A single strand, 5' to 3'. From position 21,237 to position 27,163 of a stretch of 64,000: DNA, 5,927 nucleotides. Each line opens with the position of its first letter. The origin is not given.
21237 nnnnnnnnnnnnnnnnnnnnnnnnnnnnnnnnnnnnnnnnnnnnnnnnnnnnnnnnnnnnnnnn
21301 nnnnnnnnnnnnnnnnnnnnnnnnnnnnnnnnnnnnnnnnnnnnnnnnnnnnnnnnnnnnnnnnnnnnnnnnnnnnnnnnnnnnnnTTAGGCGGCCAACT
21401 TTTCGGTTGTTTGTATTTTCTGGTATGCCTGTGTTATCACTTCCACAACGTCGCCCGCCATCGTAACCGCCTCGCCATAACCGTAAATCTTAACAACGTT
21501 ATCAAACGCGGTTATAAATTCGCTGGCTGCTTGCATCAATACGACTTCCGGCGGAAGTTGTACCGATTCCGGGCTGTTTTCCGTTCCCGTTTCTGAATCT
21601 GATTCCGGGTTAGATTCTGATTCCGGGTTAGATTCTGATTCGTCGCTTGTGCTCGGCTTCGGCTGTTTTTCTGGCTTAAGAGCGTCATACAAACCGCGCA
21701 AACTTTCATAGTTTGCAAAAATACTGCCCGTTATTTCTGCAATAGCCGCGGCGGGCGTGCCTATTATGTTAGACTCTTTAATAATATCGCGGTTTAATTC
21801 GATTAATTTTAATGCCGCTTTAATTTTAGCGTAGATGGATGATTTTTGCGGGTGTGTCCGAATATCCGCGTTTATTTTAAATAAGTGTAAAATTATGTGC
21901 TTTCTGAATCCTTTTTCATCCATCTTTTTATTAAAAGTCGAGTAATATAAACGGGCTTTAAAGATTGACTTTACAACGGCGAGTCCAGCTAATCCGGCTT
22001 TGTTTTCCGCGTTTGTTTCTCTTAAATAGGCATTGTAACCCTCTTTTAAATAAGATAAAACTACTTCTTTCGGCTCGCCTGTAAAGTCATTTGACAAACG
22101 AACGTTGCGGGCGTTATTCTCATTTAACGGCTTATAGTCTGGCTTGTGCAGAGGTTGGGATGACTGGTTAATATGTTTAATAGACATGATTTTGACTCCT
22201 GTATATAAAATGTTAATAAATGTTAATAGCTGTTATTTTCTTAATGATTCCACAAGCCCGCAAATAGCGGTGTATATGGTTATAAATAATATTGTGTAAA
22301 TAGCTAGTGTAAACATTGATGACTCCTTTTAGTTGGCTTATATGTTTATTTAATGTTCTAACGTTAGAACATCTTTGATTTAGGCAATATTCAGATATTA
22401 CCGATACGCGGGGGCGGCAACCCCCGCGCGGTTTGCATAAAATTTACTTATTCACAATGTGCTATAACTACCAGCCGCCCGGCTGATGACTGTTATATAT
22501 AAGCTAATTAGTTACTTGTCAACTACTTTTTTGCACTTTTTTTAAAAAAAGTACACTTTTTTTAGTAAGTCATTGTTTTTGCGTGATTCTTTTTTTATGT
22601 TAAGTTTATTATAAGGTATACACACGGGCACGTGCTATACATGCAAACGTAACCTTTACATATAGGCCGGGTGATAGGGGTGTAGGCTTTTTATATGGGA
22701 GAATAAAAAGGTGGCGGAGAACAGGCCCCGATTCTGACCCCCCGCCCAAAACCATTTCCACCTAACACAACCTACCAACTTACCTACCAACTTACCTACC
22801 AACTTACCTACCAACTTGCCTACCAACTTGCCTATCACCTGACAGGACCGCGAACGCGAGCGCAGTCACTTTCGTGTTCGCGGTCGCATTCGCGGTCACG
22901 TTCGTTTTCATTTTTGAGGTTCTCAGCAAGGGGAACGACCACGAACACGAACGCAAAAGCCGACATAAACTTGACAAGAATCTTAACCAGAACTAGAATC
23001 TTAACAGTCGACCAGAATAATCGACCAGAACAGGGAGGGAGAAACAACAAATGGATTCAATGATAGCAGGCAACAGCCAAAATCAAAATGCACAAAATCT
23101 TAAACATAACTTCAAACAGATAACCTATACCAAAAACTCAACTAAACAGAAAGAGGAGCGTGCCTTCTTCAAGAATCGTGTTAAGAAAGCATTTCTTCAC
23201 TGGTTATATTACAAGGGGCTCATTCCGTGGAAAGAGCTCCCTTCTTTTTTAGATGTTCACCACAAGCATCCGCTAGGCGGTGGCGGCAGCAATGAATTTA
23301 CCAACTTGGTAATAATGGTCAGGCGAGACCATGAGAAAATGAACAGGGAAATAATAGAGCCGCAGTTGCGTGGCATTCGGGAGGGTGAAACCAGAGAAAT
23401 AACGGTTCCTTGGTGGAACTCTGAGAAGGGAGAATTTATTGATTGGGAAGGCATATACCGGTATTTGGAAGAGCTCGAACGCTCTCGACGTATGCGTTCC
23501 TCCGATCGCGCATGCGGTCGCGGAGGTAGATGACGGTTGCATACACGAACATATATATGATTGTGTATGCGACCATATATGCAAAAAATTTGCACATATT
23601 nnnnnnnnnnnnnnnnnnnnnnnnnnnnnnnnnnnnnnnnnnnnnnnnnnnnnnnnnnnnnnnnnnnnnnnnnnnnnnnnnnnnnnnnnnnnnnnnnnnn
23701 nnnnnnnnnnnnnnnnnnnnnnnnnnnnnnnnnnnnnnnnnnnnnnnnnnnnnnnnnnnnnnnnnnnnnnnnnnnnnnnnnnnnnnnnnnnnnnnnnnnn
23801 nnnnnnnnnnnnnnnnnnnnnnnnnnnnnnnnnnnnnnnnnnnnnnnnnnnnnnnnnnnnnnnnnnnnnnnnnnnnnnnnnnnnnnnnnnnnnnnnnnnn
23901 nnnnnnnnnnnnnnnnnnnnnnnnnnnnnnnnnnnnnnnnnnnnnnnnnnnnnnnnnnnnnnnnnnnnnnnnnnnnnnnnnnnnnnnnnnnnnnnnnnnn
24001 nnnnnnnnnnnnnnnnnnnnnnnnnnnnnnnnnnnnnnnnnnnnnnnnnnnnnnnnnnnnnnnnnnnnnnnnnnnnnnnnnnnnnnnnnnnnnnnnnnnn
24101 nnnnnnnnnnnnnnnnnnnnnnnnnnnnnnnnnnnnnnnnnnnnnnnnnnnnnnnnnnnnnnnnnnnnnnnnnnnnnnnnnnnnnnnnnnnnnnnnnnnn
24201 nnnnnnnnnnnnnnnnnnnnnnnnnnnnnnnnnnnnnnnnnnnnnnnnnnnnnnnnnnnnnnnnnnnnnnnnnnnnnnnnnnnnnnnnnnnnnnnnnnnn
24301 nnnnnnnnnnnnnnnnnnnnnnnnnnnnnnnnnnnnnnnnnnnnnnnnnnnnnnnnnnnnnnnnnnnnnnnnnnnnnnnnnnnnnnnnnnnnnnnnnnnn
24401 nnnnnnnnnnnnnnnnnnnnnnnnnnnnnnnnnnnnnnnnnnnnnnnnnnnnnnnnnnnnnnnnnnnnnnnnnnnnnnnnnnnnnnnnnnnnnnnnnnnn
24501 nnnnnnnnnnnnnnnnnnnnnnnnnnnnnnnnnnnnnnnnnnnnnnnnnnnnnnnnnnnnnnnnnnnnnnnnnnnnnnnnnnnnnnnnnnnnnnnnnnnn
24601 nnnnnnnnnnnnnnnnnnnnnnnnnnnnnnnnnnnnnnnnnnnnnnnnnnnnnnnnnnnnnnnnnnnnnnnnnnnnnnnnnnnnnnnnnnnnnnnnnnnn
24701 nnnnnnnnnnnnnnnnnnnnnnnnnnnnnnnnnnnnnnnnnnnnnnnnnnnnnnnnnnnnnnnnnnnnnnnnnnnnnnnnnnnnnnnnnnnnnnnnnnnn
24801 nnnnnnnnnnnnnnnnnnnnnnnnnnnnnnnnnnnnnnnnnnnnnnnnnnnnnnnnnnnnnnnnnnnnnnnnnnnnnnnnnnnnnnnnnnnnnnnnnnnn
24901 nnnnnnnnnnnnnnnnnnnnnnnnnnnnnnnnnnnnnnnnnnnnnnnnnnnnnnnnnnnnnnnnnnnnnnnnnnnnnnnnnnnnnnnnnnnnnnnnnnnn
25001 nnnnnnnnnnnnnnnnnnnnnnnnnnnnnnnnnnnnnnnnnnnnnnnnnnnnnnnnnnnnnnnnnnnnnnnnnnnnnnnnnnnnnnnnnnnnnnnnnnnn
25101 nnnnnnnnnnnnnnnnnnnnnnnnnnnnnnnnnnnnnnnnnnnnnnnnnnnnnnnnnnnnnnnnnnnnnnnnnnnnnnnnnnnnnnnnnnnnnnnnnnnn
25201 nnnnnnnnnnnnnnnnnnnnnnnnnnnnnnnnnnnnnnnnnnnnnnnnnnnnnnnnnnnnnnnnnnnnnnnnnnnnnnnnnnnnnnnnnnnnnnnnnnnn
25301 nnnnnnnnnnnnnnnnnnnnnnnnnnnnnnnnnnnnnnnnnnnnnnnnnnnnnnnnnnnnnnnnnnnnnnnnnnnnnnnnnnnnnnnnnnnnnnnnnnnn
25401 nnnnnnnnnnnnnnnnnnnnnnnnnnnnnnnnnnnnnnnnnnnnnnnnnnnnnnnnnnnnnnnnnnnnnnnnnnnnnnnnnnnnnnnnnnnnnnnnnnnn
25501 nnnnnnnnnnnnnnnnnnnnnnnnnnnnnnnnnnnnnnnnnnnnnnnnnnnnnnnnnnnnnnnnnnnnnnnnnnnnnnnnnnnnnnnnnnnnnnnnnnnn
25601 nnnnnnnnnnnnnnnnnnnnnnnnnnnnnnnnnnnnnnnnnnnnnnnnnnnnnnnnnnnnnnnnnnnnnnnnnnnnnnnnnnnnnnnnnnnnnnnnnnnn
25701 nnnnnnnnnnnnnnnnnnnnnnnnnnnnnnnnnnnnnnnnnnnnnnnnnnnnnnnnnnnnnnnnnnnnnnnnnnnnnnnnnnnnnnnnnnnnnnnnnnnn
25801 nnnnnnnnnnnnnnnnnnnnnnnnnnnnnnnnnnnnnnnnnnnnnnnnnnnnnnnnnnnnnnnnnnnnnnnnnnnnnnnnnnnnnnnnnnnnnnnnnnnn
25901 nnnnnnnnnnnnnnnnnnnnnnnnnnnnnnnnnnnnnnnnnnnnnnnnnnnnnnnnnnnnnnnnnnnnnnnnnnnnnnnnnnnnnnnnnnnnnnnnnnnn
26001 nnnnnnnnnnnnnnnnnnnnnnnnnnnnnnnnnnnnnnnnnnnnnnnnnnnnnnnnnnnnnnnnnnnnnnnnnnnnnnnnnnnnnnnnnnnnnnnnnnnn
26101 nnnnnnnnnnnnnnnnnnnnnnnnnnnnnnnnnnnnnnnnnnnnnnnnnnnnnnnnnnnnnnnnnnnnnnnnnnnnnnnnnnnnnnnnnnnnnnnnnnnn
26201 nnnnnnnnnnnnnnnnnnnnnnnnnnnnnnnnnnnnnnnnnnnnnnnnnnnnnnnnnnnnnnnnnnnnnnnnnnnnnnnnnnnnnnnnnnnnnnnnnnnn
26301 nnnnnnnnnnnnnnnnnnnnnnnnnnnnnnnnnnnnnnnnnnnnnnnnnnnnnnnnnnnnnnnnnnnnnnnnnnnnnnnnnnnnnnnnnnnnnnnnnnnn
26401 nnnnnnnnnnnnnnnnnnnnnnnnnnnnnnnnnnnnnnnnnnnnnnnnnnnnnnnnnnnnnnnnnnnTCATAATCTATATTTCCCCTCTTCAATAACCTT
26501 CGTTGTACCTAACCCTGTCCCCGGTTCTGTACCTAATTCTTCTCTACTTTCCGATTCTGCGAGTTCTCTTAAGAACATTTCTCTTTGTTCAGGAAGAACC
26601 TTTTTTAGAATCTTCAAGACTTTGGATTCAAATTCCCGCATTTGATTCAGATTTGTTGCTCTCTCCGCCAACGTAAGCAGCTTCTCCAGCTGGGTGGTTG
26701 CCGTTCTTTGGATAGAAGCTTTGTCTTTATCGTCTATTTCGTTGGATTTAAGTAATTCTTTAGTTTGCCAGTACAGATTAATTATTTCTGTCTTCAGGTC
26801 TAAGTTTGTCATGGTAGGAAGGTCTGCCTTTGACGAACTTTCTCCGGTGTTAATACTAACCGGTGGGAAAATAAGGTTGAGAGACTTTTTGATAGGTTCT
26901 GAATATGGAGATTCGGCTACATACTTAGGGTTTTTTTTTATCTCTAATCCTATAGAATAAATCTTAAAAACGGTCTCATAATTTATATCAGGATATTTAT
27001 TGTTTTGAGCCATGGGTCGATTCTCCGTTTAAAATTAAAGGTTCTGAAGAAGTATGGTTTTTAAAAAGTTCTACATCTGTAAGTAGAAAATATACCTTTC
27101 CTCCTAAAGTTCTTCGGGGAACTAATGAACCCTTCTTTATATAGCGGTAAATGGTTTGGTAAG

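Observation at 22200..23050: Control hub with iteron arrays; one 12-mer family recurs 41 kb away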

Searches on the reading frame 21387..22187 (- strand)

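Call 18: search_protein_families(library=pfam, proteins=[window:21387-22187:-], max_evalue=0.01)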
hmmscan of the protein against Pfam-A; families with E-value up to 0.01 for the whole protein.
window:21387-22187:- (266 aa): 1 family
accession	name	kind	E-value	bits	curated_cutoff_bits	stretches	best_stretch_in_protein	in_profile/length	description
PF05887.16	Trypan_PARP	-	0.0033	17.9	100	1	172-208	61-97/134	Procyclic acidic repetitive protein (PARP)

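Call 19: search_protein_families(library=phrogs, proteins=[window:21387-22187:-], max_evalue=0.001)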
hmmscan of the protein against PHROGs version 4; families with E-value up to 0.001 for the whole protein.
window:21387-22187:- (266 aa): 0 families

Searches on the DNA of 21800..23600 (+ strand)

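Call 4: search_dna_similar(query=window:21800-23600:+, collection=phages, mode=near, max_rows=30)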
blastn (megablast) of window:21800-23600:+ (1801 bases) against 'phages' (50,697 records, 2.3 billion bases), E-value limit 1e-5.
No match.

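Call 17: search_dna_similar(query=window:22200-23050:+, collection=phages, mode=distant, max_rows=15)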
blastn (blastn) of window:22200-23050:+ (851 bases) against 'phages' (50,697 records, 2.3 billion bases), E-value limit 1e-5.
No match.

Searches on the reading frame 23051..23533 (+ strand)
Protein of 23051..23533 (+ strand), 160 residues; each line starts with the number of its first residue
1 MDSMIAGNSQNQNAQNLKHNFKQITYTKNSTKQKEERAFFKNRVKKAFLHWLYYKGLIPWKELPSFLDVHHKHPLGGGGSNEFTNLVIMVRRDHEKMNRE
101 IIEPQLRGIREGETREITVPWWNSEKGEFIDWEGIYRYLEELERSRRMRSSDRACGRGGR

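Call 18: search_protein_families(library=pfam, proteins=[window:23051-23533:+], max_evalue=0.01)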
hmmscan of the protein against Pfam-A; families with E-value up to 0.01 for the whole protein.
window:23051-23533:+ (160 aa): 1 family
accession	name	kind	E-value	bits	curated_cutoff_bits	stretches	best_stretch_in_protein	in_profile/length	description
PF01844.29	HNH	-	0.0081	16.7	21.4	0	66-98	13-45/47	HNH endonuclease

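Call 19: search_protein_families(library=phrogs, proteins=[window:23051-23533:+], max_evalue=0.001)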
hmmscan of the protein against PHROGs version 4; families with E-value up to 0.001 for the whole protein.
window:23051-23533:+ (160 aa): 0 families

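Call 31: find_encoding_contigs(protein=window:23051-23533:+, flank=6000, max_places=10)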
Protein window:23051-23533:+ (160 aa): 5 contigs read that carry it; 2 places shown.
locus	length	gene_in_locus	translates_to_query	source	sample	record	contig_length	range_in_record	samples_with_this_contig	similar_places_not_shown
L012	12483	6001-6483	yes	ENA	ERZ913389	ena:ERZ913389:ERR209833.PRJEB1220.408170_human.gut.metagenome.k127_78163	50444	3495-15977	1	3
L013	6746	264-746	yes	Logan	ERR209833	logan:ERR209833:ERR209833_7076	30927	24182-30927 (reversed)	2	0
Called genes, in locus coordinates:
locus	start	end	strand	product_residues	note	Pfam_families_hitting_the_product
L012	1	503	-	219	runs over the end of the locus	-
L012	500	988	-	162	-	-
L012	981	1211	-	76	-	-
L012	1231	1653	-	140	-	-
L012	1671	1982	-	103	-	-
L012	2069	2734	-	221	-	-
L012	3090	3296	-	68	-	-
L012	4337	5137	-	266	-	-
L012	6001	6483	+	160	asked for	-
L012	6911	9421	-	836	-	PF09250:Prim-Pol, PF19263:DUF5906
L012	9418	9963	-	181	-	-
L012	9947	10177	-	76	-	PF12728:HTH_17, PF13411:MerR_1 (weak), PF00376:MerR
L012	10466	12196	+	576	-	PF05876:GpA_ATPase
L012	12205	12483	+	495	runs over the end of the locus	-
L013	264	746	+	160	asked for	-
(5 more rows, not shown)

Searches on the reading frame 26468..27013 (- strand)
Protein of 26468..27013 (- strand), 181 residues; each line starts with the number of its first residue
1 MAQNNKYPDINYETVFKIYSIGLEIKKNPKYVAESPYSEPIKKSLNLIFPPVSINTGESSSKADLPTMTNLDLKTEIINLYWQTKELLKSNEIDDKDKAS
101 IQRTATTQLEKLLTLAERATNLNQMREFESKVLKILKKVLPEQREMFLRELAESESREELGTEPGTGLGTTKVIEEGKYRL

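Call 18: search_protein_families(library=pfam, proteins=[window:26468-27013:-], max_evalue=0.01)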
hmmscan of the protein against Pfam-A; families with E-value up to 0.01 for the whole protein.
window:26468-27013:- (181 aa): 0 families

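Call 19: search_protein_families(library=phrogs, proteins=[window:26468-27013:-], max_evalue=0.001)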
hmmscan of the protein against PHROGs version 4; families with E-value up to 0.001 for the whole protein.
window:26468-27013:- (181 aa): 1 family
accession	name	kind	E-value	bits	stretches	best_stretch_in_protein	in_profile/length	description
phrog_30421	-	unknown function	9.6e-10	39.6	1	7-151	15-171/190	-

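Call 98: search_solved_structures(query=window:26468-27013:-, max_evalue=1)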
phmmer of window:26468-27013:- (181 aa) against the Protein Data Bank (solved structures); distinct sequences matched with E-value up to 1: 2.
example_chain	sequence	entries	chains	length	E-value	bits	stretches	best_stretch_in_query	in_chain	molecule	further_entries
3ku7_A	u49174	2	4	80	0.59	13.4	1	98-159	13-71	Cell division topological specificity factor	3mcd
6ff6_A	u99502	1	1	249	0.71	13.2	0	70-93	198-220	BRIC1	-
